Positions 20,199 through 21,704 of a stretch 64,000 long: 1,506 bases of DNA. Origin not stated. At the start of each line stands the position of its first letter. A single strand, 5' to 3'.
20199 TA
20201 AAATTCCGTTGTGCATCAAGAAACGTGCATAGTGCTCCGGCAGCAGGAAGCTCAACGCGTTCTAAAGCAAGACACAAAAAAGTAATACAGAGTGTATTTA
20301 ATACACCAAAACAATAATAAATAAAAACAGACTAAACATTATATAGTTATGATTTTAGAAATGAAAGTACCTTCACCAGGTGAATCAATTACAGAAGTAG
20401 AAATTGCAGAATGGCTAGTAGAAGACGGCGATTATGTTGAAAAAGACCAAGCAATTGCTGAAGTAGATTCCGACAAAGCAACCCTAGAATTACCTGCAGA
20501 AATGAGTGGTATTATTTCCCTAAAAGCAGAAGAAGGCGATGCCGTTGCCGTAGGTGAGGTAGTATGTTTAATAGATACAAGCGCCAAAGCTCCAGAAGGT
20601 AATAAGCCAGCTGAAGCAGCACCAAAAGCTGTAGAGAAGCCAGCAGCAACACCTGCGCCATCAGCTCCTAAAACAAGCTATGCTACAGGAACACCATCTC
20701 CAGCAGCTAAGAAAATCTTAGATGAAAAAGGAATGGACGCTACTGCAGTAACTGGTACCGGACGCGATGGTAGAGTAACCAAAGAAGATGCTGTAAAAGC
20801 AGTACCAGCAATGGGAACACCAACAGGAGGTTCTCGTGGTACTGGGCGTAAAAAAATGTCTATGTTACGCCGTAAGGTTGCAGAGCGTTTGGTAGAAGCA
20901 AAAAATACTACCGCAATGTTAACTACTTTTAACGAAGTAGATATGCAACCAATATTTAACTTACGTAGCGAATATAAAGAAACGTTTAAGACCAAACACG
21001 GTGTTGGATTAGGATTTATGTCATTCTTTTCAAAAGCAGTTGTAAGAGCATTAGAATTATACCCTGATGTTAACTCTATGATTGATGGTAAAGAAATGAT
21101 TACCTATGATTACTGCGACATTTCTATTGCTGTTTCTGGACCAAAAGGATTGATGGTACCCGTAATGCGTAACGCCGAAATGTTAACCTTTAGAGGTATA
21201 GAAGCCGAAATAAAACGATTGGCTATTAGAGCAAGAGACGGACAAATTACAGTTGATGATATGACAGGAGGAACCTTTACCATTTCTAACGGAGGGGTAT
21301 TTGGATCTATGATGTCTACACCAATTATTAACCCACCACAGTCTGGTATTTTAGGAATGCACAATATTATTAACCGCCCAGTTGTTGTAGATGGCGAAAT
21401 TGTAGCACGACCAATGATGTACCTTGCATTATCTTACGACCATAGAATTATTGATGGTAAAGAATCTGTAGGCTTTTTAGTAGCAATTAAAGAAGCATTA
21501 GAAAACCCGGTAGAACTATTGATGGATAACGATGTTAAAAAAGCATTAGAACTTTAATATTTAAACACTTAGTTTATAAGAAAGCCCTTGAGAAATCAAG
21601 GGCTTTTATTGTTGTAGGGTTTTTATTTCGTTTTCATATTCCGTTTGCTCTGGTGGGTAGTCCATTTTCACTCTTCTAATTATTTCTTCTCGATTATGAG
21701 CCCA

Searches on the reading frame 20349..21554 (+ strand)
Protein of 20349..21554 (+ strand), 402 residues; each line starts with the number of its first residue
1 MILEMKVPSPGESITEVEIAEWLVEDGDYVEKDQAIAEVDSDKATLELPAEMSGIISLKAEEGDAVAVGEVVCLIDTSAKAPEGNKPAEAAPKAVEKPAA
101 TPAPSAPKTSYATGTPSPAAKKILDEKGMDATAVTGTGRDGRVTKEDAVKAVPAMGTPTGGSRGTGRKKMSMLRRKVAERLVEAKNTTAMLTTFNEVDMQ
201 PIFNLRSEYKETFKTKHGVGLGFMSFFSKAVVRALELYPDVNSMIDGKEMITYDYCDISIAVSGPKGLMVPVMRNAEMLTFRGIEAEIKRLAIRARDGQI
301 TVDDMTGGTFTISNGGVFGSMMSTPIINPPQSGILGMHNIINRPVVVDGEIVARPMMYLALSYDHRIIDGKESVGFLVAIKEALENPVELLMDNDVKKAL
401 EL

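Call 58: find_encoding_contigs(protein=window:20349-21554:+, flank=9000, max_places=6)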
Protein window:20349-21554:+ (402 aa): 1 contig read that carries it; 1 place shown.
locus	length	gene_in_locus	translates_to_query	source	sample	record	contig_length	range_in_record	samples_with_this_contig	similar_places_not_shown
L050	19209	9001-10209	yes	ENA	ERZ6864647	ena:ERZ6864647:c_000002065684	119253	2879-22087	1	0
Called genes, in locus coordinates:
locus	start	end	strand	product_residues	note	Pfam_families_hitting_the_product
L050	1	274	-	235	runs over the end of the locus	PF02463:SMC_N (faint), PF13476:AAA_23 (weak), PF00005:ABC_tran, PF13304:AAA_21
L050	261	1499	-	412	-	PF07602:DUF1565 (faint), PF13229:Beta_helix, PF05048:NosD, PF13229:Beta_helix (weak)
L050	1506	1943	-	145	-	PF05573:NosL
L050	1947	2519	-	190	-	-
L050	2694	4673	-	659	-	PF18764:nos_propeller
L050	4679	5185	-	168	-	PF13442:Cytochrome_CBB3 (weak), PF00034:Cytochrom_C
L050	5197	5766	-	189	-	PF02469:Fasciclin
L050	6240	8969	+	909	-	PF16078:2-oxogl_dehyd_N, PF00676:E1_dh, PF02779:Transket_pyr, PF16870:OxoGdeHyase_C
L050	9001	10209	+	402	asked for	PF00364:Biotin_lipoyl, PF26018:BSH_RND_rel (faint), PF02817:E3_binding, PF00198:2-oxoacid_dh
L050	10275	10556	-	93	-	-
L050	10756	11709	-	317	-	-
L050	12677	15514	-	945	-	PF02739:5_3_exonuc_N, PF01367:5_3_exonuc, PF01612:DNA_pol_A_exo1, PF22619:DNA_polI_exo1, PF00476:DNA_pol_A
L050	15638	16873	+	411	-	PF28548:4TM_phosphoesterase, PF00149:Metallophos, PF12850:Metallophos_2 (weak)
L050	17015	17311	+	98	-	PF00085:Thioredoxin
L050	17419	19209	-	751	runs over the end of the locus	PF01384:PHO4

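Call 91: list_cluster_members(proteins=[window:20349-21554:+, window:26165-28999:-, window:21999-22670:-, window:22925-23377:+, window:23370-23930:+, window:24059-24778:-, window:24978-25244:-, window:25281-25490:-, window:21606-21902:-])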
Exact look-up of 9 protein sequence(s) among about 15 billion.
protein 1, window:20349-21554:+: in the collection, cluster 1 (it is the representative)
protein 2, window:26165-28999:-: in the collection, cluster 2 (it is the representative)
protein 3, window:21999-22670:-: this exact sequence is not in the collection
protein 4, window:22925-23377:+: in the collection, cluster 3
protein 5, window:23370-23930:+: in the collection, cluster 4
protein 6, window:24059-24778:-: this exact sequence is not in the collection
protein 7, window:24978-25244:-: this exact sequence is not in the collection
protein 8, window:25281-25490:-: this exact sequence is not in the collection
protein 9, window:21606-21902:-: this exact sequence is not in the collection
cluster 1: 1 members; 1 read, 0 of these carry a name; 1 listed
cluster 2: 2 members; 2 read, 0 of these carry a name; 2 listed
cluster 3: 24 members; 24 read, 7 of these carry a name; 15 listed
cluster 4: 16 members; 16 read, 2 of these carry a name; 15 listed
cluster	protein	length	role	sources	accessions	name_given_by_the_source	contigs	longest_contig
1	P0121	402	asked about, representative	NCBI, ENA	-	-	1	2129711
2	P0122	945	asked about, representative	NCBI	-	-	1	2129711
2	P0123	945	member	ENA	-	-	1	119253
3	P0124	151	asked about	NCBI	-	-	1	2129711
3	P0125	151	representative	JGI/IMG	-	excisionase family DNA binding protein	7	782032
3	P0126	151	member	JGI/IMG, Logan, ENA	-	excisionase family DNA binding protein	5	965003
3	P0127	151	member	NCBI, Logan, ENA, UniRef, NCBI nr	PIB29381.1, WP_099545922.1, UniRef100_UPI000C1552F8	helix-turn-helix domain-containing protein [Maribacter sp. 4G9] | helix-turn-helix domain-containing protein n=1 Tax=Maribacter sp. 4G9 TaxID=1889777 ...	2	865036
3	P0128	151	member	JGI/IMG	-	excisionase family DNA binding protein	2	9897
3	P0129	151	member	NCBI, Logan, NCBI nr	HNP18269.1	MAG TPA: helix-turn-helix domain-containing protein [Fulvivirga sp.] | helix-turn-helix domain-containing protein [Fulvivirga sp.]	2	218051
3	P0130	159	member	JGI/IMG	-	excisionase family DNA binding protein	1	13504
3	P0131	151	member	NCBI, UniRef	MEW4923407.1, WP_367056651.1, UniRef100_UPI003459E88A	helix-turn-helix domain-containing protein [Algibacter sp. 2305UL17-15] | helix-turn-helix domain-containing protein n=1 Tax=Algibacter sp. 2305UL17-15 ...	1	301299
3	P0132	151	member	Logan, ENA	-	-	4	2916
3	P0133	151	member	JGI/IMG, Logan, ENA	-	-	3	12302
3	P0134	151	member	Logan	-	-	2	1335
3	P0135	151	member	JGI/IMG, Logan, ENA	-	-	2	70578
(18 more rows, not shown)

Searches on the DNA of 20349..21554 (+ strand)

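Call 61: search_with_rna_model(model_id=R1, source=L050, max_evalue=1, filters=off)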
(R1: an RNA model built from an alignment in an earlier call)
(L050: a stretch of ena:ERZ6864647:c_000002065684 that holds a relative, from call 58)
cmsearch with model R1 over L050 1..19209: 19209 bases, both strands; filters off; matches with E-value up to 1: 2.
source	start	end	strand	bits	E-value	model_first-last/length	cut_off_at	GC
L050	11847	11958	+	57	1.6e-10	1-125/125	no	0.38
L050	10643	10737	+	27.9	0.00026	14-115/125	no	0.34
